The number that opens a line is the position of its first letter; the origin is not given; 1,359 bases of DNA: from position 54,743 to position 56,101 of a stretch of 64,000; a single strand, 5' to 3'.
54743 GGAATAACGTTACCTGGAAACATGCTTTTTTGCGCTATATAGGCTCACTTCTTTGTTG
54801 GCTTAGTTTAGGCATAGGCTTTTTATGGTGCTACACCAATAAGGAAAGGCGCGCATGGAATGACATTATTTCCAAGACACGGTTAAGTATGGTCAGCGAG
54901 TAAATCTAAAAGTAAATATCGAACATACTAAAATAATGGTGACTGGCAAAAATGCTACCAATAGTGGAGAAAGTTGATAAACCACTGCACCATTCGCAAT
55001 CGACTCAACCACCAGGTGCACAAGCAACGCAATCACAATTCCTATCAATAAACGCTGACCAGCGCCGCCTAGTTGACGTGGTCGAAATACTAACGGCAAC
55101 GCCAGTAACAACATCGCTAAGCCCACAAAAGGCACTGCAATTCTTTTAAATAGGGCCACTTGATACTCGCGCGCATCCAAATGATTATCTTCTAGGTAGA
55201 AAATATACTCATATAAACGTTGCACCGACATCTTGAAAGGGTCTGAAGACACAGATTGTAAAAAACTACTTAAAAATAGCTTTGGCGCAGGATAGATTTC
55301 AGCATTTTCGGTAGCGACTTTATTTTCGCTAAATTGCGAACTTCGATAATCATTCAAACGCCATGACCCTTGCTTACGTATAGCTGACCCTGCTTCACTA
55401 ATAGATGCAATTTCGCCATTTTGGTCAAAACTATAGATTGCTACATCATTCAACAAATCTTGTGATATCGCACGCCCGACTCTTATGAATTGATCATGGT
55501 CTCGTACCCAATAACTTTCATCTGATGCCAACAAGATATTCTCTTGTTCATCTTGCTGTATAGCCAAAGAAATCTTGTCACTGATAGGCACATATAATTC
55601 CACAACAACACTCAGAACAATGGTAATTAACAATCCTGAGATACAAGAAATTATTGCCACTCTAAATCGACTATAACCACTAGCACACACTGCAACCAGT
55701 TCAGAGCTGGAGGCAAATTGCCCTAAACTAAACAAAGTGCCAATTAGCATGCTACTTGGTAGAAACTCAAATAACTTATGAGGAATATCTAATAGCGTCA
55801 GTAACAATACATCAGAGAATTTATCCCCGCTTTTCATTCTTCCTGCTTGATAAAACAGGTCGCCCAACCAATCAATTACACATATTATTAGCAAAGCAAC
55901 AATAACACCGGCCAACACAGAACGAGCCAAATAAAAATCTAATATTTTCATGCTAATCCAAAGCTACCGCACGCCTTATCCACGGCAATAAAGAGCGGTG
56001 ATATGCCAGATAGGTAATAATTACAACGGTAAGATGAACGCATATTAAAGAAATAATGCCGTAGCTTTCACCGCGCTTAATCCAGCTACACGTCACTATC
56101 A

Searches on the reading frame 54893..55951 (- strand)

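Call 20: search_protein_families(library=pfam, proteins=[window:54893-55951:-], max_evalue=0.00001)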
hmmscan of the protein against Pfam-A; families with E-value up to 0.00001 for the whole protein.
window:54893-55951:- (352 aa): 1 family
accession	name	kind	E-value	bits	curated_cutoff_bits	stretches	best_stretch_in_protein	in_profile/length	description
PF03739.19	LptF_LptG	-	1.9e-62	211.8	27.9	1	7-349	2-352/353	Lipopolysaccharide export system permease LptF/LptG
